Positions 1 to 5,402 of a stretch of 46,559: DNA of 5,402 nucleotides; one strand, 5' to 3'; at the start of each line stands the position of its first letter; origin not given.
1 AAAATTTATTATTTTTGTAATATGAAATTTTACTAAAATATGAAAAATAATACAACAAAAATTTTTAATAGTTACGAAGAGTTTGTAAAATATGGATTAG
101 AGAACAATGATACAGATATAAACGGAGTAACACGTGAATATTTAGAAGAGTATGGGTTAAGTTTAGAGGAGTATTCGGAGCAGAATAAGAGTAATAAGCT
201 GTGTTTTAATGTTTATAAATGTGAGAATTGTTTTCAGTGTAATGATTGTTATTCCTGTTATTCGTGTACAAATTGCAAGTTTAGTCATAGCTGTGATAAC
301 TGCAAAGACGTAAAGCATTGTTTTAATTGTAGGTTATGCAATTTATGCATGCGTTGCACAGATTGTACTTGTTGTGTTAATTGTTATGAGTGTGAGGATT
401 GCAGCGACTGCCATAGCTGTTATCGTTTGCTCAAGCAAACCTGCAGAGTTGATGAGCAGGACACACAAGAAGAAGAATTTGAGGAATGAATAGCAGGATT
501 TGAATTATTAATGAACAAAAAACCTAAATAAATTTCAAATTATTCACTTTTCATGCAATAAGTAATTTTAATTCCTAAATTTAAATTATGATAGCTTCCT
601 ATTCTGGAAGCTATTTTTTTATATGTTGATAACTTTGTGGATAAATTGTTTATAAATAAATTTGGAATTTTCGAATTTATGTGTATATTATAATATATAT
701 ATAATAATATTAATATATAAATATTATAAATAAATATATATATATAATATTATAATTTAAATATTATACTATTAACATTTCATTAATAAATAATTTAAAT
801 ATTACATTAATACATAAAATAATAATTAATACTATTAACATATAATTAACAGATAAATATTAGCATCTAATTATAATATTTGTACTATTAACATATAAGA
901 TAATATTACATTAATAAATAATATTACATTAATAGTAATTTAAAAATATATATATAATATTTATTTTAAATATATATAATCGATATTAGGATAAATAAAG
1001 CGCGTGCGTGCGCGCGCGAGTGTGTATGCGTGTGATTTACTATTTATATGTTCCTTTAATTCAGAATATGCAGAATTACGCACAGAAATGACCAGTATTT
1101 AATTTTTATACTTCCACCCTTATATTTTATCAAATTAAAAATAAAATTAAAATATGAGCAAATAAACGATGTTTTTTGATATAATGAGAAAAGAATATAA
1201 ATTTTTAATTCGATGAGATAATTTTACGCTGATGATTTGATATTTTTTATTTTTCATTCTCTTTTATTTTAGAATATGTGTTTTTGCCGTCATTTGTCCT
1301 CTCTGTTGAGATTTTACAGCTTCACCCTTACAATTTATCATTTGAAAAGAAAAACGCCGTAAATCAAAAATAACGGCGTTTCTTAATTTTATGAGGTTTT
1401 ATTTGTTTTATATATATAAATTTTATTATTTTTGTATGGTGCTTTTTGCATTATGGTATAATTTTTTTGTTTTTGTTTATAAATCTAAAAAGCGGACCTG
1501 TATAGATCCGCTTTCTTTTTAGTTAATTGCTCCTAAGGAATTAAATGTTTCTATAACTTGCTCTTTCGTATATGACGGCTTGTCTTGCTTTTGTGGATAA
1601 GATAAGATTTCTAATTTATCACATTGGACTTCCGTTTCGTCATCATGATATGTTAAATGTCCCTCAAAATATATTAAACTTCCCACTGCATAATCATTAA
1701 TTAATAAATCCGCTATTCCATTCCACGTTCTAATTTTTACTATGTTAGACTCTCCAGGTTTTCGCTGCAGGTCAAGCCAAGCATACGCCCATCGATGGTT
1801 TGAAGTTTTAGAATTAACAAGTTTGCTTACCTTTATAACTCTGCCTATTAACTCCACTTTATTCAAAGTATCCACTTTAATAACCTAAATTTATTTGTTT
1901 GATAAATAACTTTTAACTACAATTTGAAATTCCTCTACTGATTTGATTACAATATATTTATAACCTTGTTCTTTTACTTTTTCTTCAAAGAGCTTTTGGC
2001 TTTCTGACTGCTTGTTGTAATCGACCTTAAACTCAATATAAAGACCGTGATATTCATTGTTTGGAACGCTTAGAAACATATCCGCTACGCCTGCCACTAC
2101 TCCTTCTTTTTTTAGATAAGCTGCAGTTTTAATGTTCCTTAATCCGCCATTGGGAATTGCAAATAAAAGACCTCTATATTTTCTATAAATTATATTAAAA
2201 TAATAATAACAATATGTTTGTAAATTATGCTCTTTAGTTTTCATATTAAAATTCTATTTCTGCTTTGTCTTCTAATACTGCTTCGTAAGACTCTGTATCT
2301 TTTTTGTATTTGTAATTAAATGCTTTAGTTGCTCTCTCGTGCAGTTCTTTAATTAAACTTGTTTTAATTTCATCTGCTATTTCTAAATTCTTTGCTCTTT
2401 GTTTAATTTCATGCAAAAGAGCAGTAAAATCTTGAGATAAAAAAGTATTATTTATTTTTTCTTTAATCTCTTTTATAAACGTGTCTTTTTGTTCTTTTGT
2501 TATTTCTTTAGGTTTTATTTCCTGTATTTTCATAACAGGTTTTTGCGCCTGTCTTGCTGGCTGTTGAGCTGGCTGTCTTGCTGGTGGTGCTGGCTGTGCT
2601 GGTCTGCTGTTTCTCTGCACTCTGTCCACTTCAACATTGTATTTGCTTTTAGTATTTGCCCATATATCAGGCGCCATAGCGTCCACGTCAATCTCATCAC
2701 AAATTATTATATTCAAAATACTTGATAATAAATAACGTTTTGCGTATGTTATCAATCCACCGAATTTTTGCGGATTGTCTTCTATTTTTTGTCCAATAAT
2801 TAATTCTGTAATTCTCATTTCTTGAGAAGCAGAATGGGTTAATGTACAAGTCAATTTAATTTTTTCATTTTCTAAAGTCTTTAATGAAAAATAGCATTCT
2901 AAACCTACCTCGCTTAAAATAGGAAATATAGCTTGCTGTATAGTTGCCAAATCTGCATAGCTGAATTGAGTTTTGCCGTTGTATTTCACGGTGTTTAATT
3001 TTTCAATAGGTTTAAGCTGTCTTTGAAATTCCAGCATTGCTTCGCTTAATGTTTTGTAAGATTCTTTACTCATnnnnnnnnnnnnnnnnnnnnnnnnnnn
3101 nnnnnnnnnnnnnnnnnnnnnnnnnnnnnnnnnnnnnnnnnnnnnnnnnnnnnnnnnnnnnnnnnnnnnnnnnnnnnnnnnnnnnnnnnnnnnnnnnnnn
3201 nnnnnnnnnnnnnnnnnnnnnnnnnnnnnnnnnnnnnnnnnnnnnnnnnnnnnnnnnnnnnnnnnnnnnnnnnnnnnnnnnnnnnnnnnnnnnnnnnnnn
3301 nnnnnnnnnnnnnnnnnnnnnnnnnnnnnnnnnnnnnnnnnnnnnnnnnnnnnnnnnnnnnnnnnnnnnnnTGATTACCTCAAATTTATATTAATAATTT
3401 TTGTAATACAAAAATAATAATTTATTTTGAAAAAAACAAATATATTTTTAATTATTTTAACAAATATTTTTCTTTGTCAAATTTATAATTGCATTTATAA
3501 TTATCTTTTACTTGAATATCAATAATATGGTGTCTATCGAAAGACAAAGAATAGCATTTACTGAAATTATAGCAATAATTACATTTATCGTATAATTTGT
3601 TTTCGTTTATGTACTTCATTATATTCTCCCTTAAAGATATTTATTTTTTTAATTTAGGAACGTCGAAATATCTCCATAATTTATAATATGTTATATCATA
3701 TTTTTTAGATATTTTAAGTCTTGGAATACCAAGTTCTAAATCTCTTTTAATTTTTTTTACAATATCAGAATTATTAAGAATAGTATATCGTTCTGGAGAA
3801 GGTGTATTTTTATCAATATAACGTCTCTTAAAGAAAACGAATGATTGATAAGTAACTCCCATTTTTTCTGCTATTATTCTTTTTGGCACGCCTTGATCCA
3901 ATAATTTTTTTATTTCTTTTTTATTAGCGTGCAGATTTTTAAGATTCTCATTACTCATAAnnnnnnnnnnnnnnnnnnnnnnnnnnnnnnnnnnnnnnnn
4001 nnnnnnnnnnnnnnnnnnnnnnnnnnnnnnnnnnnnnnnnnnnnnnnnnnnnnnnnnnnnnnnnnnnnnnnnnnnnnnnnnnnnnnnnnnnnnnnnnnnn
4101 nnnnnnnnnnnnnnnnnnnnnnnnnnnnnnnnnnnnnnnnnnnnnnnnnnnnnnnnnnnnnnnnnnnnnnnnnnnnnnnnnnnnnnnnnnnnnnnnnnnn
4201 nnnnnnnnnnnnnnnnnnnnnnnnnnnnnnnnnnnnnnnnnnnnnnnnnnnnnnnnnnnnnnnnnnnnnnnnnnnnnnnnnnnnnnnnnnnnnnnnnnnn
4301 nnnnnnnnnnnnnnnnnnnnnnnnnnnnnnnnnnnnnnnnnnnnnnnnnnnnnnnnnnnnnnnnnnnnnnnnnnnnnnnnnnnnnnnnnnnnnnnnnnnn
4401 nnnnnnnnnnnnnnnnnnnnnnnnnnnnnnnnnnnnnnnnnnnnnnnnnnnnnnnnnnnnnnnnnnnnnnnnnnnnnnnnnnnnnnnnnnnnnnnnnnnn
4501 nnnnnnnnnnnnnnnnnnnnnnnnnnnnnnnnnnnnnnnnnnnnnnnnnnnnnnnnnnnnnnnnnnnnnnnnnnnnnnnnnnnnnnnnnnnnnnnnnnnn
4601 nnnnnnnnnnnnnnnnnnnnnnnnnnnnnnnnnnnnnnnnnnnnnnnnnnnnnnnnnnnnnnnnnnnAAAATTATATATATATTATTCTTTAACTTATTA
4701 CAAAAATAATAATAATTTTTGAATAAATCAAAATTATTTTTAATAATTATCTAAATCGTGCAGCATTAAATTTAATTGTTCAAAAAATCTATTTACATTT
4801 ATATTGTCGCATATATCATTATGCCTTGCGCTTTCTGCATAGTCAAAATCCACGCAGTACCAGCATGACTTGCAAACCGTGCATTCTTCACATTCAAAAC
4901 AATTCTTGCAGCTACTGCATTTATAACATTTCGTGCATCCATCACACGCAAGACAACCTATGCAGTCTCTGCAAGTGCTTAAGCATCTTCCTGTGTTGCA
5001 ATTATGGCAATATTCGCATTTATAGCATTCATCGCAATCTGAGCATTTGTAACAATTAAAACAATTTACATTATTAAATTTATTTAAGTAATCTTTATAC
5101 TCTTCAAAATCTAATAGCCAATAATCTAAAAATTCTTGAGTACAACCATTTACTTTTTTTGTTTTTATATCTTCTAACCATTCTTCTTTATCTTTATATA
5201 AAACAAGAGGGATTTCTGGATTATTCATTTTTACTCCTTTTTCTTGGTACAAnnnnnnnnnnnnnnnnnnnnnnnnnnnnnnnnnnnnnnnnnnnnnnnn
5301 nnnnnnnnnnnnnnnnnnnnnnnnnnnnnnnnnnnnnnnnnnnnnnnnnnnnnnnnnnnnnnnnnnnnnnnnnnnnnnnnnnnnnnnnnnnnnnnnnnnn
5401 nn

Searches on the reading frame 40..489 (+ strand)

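Call 56: search_protein_families(library=pfam, proteins=[window:40-489:+], max_evalue=0.01)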
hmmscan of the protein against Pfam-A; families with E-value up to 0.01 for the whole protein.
window:40-489:+ (149 aa): 0 families

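Call 85: search_protein_families(library=phrogs, proteins=[window:40-489:+], max_evalue=0.001)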
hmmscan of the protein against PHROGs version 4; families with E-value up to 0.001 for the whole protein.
window:40-489:+ (149 aa): 1 family
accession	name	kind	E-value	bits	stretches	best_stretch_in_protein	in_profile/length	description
phrog_15341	-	unknown function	6.5e-11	43.1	1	46-129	30-117/276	-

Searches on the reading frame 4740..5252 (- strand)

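Call 56: search_protein_families(library=pfam, proteins=[window:4740-5252:-], max_evalue=0.01)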
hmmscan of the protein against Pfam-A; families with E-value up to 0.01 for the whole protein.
window:4740-5252:- (170 aa): 0 families

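Call 85: search_protein_families(library=phrogs, proteins=[window:4740-5252:-], max_evalue=0.001)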
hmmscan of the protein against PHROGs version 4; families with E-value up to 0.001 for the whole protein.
window:4740-5252:- (170 aa): 1 family
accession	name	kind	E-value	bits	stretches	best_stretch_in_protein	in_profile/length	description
phrog_15341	-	unknown function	4.8e-11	43.6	1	60-139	41-130/276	-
